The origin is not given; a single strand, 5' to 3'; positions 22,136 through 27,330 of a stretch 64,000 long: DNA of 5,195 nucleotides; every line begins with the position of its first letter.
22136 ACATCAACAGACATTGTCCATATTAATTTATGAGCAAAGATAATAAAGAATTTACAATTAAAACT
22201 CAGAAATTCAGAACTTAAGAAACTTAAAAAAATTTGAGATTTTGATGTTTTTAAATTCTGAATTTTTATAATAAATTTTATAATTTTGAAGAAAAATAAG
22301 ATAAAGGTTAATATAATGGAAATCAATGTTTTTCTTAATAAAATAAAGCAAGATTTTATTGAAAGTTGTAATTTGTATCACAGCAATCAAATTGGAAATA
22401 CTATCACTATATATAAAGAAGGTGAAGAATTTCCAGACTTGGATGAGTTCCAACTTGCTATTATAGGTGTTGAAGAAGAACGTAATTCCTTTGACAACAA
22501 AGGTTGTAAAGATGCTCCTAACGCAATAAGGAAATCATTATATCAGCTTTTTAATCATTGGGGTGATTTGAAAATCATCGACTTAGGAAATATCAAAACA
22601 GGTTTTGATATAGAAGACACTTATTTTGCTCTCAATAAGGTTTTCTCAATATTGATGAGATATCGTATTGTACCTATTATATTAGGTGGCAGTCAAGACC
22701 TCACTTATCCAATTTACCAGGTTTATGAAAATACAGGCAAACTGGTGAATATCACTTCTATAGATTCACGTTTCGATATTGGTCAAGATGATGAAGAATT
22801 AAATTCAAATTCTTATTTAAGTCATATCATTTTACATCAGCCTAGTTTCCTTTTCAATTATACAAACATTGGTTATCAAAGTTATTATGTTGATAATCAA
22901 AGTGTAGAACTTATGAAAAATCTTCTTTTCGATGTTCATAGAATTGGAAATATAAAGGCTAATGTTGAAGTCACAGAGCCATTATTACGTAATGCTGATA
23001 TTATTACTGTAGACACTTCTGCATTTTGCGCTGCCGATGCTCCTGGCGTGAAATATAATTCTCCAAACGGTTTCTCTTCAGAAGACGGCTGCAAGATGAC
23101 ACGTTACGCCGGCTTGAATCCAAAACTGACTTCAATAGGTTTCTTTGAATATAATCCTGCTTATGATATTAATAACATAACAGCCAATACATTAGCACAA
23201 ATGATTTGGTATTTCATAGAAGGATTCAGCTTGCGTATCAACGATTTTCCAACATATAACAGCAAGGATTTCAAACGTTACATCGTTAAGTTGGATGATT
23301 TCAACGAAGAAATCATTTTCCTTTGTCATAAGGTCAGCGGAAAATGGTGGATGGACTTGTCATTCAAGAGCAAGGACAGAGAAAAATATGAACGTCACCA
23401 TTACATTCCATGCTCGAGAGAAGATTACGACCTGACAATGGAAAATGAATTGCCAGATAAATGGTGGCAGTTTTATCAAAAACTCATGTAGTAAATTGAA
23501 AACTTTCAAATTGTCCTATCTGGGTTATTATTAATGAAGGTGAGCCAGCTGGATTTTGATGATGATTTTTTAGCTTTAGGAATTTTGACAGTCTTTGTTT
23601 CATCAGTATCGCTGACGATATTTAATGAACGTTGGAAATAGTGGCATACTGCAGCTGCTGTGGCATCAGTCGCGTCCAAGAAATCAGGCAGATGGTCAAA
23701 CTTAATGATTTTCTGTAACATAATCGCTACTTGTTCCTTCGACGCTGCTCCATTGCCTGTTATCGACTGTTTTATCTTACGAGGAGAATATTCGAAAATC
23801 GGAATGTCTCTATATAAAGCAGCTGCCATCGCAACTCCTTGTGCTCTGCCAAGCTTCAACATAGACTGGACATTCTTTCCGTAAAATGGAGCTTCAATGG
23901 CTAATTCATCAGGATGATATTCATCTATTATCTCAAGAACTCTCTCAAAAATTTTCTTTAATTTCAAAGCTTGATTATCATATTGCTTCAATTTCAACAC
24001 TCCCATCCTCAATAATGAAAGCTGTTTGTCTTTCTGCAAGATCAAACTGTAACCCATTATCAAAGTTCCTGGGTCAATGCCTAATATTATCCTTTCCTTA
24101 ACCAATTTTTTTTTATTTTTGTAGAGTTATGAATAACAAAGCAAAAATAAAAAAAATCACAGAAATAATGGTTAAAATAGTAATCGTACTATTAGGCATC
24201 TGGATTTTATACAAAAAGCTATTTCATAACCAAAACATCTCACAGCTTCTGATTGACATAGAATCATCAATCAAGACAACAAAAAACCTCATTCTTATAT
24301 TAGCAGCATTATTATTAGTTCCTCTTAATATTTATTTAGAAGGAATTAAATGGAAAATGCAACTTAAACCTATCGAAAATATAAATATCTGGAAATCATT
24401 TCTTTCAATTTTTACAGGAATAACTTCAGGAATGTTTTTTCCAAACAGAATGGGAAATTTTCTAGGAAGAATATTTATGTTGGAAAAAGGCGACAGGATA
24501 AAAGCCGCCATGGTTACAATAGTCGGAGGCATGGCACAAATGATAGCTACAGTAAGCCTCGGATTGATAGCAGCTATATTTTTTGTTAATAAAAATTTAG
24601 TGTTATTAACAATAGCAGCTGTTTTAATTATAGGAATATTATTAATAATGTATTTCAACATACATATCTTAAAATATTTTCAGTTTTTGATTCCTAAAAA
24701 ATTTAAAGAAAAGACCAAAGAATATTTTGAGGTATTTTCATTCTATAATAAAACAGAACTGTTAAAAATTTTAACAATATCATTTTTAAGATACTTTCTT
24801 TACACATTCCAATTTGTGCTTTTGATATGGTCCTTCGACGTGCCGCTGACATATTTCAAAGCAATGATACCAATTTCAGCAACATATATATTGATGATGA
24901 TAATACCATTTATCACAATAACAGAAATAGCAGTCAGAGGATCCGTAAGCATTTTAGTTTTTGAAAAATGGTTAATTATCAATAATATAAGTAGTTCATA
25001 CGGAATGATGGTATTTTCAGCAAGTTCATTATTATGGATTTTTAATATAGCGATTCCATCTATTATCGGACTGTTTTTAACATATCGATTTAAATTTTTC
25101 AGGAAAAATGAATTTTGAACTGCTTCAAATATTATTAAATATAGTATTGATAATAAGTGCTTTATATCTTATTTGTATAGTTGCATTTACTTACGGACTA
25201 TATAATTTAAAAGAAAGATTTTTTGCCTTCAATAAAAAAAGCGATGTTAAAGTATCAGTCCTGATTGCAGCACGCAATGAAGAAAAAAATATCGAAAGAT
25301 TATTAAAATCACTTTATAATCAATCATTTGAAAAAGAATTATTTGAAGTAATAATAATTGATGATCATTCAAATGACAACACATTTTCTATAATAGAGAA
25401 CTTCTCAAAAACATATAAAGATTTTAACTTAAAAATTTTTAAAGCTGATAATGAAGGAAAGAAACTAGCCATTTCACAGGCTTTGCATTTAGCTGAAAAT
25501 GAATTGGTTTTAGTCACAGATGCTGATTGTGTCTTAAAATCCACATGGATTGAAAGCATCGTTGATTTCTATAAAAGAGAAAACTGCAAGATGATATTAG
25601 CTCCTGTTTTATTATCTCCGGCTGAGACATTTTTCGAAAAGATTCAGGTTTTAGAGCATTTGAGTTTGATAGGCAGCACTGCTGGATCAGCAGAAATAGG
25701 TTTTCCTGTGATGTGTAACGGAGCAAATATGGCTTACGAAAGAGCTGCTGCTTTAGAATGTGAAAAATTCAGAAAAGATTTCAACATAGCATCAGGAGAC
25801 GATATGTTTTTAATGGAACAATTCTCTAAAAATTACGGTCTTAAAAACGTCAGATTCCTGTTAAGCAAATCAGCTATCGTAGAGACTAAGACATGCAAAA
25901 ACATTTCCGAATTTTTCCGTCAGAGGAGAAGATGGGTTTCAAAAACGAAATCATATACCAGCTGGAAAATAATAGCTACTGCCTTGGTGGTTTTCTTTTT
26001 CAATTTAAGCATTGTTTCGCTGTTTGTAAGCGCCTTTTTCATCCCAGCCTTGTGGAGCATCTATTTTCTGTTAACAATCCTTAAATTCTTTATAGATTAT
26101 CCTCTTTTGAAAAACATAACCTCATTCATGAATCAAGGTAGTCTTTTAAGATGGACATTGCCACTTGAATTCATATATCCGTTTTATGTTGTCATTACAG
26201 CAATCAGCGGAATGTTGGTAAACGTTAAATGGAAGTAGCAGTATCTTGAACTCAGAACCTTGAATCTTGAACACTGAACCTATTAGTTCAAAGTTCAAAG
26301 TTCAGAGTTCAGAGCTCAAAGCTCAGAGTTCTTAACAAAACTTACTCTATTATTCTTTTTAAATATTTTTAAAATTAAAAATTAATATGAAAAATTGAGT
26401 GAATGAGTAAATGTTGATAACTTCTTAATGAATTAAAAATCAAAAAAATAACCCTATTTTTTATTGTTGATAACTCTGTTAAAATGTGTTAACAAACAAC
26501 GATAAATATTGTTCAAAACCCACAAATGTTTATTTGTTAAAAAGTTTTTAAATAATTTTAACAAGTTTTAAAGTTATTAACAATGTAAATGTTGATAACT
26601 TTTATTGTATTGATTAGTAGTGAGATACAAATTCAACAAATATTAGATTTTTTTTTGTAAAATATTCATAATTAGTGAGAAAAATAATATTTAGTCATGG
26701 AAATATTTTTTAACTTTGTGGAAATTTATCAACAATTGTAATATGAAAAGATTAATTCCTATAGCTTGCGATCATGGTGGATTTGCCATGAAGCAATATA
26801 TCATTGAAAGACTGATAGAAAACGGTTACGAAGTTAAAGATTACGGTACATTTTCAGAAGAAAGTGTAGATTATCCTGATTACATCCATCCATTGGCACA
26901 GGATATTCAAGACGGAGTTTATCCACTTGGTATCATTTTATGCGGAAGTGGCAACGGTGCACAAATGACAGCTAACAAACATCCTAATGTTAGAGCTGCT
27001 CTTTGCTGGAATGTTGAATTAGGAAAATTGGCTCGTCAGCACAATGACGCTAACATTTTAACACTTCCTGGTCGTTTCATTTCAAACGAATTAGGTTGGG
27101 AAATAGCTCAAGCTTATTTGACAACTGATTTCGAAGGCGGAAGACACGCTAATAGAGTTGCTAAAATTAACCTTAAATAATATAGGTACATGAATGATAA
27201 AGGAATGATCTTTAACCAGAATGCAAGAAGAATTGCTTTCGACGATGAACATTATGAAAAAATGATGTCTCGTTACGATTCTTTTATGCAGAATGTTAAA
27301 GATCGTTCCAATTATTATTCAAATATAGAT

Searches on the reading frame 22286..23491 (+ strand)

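Call 10: search_protein_families(library=pfam, proteins=[window:22286-23491:+])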
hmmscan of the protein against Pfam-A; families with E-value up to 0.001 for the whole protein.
window:22286-23491:+ (401 aa): 1 family
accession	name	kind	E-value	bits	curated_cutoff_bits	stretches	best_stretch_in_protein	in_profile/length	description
PF00491.26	Arginase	-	3.2e-26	92.8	22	1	56-310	2-277/280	Arginase family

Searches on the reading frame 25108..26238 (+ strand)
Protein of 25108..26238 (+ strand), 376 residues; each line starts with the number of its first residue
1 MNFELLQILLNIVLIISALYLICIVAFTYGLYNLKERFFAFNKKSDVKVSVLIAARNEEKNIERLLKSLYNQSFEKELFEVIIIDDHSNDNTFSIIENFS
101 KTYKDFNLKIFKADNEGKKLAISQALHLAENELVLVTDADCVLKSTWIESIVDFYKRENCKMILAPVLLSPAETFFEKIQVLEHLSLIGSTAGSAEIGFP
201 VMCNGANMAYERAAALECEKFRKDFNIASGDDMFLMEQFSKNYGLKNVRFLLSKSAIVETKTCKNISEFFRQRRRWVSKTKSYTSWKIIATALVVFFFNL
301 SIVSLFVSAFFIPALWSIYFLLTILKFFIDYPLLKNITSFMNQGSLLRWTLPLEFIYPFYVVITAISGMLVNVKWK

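Call 8: find_encoding_contigs(protein=window:25108-26238:+, flank=10000, max_places=6)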
Protein window:25108-26238:+ (376 aa): no gene with exactly this product is on record in the collection.

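Call 10: search_protein_families(library=pfam, proteins=[window:25108-26238:+])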
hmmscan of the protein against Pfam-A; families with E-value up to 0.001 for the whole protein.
window:25108-26238:+ (376 aa): 5 families
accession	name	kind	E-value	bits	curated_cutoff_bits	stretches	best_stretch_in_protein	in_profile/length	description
PF00535.33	Glycos_transf_2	-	1.6e-26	93.6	23.3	1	50-214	1-162/168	Glycosyl transferase family 2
PF13641.12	Glyco_tranf_2_3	-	3.6e-17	63.6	27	1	49-277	3-228/230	Glycosyltransferase like family 2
PF13632.12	Glyco_trans_2_3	-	3.5e-12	47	27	1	134-325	2-188/198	Glycosyl transferase family group 2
PF10111.15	Glyco_tranf_2_2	-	4e-07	30.2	27.3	1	50-173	1-125/276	Glycosyltransferase like family 2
PF13506.12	Glyco_transf_21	-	7.2e-07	29.3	21.7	1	118-276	18-172/174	Glycosyl transferase family 21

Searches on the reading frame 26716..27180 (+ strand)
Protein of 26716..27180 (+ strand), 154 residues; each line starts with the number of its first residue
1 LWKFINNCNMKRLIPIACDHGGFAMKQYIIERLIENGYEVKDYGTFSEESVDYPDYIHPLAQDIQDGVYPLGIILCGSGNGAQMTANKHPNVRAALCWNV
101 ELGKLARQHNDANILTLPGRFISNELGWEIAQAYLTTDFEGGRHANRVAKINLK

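Call 10: search_protein_families(library=pfam, proteins=[window:26716-27180:+])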
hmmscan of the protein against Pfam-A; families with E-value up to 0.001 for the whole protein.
window:26716-27180:+ (154 aa): 1 family
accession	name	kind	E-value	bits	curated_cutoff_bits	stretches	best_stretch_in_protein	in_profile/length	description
PF02502.23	LacAB_rpiB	-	3.7e-54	182.9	24.7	1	14-151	1-138/138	Ribose/Galactose Isomerase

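Call 42: find_encoding_contigs(protein=window:26743-27180:+, flank=10000, max_places=10)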
Protein window:26743-27180:+ (145 aa): 23 contigs read that carry it; 10 places shown.
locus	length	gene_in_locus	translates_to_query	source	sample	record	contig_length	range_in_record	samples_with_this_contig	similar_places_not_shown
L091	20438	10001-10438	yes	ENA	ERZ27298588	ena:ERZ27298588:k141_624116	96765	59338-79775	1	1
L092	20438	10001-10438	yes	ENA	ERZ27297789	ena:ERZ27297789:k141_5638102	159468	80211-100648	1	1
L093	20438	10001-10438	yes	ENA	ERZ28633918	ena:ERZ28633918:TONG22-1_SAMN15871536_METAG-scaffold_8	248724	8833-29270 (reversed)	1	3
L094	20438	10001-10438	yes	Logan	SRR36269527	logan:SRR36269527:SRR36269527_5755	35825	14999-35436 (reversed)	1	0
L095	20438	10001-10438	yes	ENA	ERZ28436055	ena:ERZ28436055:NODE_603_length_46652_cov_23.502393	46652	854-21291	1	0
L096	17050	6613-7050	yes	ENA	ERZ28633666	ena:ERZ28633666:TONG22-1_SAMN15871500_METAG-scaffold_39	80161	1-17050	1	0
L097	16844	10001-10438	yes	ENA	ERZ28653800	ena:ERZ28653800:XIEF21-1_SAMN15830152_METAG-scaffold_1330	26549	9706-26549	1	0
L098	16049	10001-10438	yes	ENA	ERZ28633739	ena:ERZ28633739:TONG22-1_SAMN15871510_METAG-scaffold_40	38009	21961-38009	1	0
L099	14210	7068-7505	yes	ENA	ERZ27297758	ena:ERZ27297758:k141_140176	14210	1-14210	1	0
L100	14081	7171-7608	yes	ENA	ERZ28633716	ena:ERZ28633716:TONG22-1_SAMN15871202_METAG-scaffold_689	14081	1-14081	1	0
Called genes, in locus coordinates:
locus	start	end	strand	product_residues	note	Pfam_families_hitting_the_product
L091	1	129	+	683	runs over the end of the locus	PF00133:tRNA-synt_1, PF09334:tRNA-synt_1g, PF08264:Anticodon_1 (weak), PF19303:Anticodon_3, PF01588:tRNA_bind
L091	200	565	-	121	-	PF02021:UPF0102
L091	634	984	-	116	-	PF05635:23S_rRNA_IVP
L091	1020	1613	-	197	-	PF13580:SIS_2, PF01380:SIS (weak)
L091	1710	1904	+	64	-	-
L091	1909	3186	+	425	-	PF00145:DNA_methylase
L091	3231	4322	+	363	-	PF20731:RE_NgoFVII_C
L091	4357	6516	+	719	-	PF10459:Peptidase_S46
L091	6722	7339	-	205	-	PF02075:RuvC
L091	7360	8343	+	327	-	PF03706:LPG_synthase_TM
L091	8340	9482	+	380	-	PF13506:Glyco_transf_21, PF13641:Glyco_tranf_2_3, PF00535:Glycos_transf_2, PF10111:Glyco_tranf_2_2, PF13632:Glyco_trans_2_3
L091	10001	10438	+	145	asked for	PF02502:LacAB_rpiB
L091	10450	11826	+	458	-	PF02589:LUD_dom, PF13187:Fer4_9 (faint), PF13237:Fer4_10 (faint), PF00037:Fer4 (faint), PF12838:Fer4_7, PF13183:Fer4_8, PF13484:Fer4_16 (weak), PF13534:Fer4_17, +2 more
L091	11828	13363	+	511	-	PF04389:Peptidase_M28, PF18962:Por_Secre_tail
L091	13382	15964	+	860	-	PF09113:N-glycanase_C, PF18962:Por_Secre_tail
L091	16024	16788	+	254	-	PF00041:fn3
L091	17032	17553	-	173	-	PF09918:DUF2148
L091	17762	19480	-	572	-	PF00932:LTD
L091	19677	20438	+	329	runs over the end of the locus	PF01118:Semialdhyde_dh, PF02774:Semialdhyde_dhC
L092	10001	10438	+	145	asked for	PF02502:LacAB_rpiB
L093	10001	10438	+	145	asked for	PF02502:LacAB_rpiB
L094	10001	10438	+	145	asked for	PF02502:LacAB_rpiB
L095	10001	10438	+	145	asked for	PF02502:LacAB_rpiB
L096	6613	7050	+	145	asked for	PF02502:LacAB_rpiB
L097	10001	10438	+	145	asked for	PF02502:LacAB_rpiB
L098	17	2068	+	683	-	PF00133:tRNA-synt_1, PF09334:tRNA-synt_1g, PF08264:Anticodon_1 (weak), PF19303:Anticodon_3, PF01588:tRNA_bind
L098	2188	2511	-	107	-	PF10543:ORF6N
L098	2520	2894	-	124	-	PF02021:UPF0102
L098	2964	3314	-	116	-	PF05635:23S_rRNA_IVP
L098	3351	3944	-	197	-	PF13580:SIS_2, PF01380:SIS (weak)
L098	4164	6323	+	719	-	PF10459:Peptidase_S46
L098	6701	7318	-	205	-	PF02075:RuvC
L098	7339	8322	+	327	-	PF03706:LPG_synthase_TM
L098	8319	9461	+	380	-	PF13506:Glyco_transf_21, PF13641:Glyco_tranf_2_3, PF00535:Glycos_transf_2, PF10111:Glyco_tranf_2_2, PF13632:Glyco_trans_2_3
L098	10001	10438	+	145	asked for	PF02502:LacAB_rpiB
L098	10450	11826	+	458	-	PF02589:LUD_dom, PF13187:Fer4_9 (faint), PF13237:Fer4_10 (faint), PF00037:Fer4 (faint), PF12838:Fer4_7, PF13183:Fer4_8, PF13484:Fer4_16 (weak), PF13534:Fer4_17, +2 more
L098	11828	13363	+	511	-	PF04389:Peptidase_M28, PF18962:Por_Secre_tail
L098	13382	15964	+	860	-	PF09113:N-glycanase_C, PF18962:Por_Secre_tail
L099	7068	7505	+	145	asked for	PF02502:LacAB_rpiB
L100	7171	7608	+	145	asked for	PF02502:LacAB_rpiB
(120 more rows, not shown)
